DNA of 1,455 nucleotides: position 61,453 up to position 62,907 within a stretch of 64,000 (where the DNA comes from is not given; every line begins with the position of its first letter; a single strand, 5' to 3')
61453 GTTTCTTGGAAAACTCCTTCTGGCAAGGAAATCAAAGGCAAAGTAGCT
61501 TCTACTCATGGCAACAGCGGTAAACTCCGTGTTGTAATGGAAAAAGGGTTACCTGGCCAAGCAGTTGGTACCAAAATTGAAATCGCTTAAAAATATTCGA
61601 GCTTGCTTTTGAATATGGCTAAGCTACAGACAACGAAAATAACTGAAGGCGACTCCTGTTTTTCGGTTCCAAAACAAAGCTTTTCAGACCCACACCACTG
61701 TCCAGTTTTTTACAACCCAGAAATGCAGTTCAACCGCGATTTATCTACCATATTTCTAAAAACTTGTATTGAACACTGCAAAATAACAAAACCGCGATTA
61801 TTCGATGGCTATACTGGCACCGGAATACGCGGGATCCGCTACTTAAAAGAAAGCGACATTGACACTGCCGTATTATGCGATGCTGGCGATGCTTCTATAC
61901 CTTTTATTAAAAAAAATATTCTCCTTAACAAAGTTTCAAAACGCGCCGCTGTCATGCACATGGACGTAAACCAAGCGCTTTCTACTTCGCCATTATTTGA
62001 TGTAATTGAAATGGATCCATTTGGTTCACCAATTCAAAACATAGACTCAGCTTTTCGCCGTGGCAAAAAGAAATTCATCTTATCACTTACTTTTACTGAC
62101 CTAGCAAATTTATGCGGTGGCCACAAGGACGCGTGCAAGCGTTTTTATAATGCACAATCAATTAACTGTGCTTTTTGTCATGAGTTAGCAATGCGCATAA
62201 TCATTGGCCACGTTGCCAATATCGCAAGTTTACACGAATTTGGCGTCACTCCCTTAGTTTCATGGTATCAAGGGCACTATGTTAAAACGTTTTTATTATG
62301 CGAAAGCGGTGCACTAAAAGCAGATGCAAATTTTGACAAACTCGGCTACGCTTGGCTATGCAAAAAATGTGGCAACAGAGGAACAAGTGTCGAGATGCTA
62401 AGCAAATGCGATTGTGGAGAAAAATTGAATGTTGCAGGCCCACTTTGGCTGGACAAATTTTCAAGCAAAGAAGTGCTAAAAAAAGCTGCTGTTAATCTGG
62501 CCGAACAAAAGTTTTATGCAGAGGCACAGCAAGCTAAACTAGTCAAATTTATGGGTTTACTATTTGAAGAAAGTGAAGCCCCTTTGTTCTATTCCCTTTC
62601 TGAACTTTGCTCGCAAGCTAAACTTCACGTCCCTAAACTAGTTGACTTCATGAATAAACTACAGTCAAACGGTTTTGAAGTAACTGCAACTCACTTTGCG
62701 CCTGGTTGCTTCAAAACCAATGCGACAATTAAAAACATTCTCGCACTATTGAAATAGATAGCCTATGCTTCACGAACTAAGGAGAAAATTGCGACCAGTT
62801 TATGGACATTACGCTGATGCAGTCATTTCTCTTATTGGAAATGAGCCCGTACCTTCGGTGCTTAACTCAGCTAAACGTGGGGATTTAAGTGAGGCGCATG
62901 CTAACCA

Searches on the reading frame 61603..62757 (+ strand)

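Call 35: search_protein_families(library=pfam, proteins=[window:61603-62757:+])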
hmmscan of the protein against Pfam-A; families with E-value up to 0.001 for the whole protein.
window:61603-62757:+ (384 aa): 1 family
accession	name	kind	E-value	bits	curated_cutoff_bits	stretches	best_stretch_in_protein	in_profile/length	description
PF02005.22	TRM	-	5.8e-89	299.3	27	1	16-383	1-375/376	N2,N2-dimethylguanosine tRNA methyltransferase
